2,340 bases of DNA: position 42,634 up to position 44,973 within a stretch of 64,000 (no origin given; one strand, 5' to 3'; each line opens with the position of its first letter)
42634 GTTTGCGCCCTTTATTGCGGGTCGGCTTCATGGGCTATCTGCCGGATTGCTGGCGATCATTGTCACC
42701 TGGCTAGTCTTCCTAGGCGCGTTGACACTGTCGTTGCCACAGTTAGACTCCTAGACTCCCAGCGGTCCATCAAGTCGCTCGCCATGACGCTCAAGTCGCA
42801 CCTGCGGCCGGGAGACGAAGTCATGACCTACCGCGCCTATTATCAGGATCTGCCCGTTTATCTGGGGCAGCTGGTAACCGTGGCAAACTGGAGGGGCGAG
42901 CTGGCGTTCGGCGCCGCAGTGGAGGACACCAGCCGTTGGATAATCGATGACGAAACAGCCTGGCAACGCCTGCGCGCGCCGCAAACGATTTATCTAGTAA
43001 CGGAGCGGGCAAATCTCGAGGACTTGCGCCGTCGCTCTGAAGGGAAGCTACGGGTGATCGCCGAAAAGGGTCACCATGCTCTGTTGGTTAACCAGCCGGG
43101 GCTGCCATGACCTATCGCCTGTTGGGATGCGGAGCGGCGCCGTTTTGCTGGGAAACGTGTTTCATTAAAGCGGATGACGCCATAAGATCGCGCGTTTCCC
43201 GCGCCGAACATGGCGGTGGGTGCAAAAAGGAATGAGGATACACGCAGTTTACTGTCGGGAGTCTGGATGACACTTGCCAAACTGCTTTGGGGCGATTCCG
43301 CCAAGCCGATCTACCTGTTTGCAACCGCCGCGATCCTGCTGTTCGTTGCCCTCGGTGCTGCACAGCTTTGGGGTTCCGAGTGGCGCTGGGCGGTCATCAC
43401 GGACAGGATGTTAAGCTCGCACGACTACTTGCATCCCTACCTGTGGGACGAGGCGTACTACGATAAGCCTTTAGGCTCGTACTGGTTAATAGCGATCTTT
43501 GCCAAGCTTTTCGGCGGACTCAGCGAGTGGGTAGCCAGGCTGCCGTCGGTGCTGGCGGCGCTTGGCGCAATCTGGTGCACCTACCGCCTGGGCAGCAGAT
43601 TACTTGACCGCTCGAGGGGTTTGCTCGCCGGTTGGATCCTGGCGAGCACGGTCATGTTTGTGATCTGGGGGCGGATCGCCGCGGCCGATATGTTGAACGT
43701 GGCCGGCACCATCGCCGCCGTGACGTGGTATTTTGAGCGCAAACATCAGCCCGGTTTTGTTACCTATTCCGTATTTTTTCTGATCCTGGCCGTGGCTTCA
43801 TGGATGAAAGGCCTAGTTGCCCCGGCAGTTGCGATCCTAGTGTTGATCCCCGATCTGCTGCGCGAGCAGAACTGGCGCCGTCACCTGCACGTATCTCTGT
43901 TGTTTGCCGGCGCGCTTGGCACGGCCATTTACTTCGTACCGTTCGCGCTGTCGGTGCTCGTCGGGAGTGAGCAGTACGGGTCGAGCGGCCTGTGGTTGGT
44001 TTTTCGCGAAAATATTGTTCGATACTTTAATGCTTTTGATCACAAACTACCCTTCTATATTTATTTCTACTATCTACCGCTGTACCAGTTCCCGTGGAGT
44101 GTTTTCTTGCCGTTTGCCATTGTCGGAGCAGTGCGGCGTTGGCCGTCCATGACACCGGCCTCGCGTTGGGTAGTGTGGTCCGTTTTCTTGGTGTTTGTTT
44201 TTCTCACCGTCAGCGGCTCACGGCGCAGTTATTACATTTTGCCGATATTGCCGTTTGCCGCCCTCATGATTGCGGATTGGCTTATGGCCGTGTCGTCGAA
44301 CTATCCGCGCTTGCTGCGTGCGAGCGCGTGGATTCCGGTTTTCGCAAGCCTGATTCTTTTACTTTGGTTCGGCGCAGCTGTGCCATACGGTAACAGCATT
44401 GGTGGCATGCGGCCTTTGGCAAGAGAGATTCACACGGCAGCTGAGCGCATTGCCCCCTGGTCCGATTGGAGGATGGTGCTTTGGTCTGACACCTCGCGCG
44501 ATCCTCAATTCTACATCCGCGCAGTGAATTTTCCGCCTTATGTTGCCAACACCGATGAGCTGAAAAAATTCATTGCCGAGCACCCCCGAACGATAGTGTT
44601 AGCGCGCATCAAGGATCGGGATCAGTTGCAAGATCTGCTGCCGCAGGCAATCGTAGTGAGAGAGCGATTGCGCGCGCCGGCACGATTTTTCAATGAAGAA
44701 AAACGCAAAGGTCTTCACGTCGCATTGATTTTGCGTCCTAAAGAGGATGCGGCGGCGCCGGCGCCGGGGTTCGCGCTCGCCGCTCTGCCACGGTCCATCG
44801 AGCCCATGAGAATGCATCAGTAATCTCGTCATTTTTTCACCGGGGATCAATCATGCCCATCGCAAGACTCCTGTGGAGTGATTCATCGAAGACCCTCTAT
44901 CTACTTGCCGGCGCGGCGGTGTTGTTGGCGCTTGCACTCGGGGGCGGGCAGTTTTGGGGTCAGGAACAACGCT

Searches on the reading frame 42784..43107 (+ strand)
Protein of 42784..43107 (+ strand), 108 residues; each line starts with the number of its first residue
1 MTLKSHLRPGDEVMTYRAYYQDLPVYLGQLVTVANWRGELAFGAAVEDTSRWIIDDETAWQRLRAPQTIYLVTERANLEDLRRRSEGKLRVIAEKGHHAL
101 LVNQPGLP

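Call 31: find_encoding_contigs(protein=P0125, flank=3000, max_places=10)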
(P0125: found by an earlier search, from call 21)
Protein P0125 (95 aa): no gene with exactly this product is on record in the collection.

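Call 32: find_encoding_contigs(protein=P0129, flank=4000, max_places=10)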
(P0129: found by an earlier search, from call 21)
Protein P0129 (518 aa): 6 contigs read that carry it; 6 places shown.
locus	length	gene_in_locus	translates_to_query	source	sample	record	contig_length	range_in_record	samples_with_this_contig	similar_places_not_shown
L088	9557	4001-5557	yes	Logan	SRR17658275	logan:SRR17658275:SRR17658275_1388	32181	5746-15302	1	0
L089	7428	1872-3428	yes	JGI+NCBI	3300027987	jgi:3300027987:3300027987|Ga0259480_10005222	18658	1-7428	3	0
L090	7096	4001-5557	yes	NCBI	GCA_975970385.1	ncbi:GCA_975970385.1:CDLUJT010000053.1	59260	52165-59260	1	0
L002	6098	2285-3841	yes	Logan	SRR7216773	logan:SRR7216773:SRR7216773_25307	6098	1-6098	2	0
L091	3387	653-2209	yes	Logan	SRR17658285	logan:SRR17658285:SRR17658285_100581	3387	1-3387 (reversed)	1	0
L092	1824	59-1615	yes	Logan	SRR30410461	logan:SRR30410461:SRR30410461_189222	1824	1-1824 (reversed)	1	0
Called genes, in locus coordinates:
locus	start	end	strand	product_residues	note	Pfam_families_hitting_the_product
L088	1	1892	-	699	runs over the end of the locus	PF03190:Thioredox_DsbH, PF13899:Thioredoxin_7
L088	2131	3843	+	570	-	PF02366:PMT, PF13231:PMT_2, PF18583:Arnt_C (weak)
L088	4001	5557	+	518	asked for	PF13231:PMT_2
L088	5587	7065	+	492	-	PF03901:Glyco_transf_22 (weak), PF13231:PMT_2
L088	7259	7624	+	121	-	PF00892:EamA (weak)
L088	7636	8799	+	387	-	PF01041:DegT_DnrJ_EryC1, PF00155:Aminotran_1_2 (faint)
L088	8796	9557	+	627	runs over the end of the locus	PF00535:Glycos_transf_2, PF13641:Glyco_tranf_2_3, PF00551:Formyl_trans_N, PF02911:Formyl_trans_C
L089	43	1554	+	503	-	PF02366:PMT, PF13231:PMT_2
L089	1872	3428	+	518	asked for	PF13231:PMT_2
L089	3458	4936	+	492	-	PF03901:Glyco_transf_22 (weak), PF13231:PMT_2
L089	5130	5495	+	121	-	PF00892:EamA (weak)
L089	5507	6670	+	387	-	PF01041:DegT_DnrJ_EryC1, PF00155:Aminotran_1_2 (faint)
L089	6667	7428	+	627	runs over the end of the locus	PF00535:Glycos_transf_2, PF13641:Glyco_tranf_2_3, PF00551:Formyl_trans_N, PF02911:Formyl_trans_C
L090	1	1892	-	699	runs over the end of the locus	PF03190:Thioredox_DsbH, PF13899:Thioredoxin_7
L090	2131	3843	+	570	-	PF02366:PMT, PF13231:PMT_2, PF18583:Arnt_C (weak)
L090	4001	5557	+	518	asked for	PF13231:PMT_2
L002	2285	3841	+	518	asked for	PF13231:PMT_2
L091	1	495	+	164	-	?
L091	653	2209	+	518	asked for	PF13231:PMT_2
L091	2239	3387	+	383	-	?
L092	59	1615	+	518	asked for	PF13231:PMT_2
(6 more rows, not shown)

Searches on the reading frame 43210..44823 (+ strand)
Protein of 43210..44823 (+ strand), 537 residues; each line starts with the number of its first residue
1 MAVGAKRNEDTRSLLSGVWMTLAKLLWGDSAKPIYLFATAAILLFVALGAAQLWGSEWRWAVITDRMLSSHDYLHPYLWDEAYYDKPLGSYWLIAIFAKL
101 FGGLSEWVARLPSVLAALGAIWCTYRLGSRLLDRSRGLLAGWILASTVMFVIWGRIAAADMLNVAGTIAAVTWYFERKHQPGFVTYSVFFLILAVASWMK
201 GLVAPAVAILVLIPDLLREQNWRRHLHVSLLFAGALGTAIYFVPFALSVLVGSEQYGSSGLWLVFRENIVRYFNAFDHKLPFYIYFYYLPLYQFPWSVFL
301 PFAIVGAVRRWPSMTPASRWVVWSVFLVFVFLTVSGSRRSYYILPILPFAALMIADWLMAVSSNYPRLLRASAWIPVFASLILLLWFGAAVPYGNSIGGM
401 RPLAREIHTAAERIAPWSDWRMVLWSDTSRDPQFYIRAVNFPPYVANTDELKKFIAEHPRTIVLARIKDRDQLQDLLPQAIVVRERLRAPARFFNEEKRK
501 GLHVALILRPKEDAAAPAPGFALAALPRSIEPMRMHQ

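Call 6: search_protein_families(library=pfam, proteins=[window:43210-44823:+])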
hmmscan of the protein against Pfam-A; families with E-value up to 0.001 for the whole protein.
window:43210-44823:+ (537 aa): 1 family
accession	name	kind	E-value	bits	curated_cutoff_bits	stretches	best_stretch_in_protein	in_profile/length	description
PF13231.12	PMT_2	-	4.1e-17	63.3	26.1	1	85-245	1-157/160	Dolichyl-phosphate-mannose-protein mannosyltransferase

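Call 21: list_cluster_members(proteins=[window:42784-43107:+, window:42823-43107:+, window:43267-44823:+, window:44853-46331:+, window:39052-41151:-])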
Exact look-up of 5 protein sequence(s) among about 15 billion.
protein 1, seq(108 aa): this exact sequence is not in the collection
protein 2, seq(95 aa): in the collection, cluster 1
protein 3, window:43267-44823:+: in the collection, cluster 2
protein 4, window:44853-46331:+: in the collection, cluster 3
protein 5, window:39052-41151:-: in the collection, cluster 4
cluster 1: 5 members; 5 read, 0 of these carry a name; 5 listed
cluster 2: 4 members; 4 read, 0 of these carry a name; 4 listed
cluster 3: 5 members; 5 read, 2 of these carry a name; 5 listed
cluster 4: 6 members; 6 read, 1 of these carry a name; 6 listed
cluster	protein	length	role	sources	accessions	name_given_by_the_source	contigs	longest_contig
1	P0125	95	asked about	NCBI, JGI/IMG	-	-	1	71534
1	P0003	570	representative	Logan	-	-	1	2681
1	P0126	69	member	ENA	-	-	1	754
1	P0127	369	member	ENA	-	-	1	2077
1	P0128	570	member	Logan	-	-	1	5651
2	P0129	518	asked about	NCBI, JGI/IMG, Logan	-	-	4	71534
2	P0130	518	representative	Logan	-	-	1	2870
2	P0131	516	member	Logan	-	-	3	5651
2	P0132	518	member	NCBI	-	-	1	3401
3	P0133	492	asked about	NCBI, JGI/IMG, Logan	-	-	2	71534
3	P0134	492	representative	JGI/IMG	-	4-amino-4-deoxy-L-arabinose transferase-like glycosyltransferase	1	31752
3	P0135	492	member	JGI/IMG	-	4-amino-4-deoxy-L-arabinose transferase-like glycosyltransferase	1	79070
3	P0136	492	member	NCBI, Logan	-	-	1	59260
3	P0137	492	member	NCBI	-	-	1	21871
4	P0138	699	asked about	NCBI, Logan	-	-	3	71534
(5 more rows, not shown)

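Call 48: search_protein_families(library=ncbifam, proteins=[window:43267-44823:+], max_evalue=0.00001)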
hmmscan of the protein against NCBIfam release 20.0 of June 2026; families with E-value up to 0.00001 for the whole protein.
window:43267-44823:+ (518 aa): 1 family
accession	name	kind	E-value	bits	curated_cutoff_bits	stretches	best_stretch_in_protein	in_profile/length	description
NF009784.2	PRK13279.1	equivalog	3.6e-26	91.9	567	1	15-371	8-365/539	lipid IV(A) 4-amino-4-deoxy-L-arabinosyltransferase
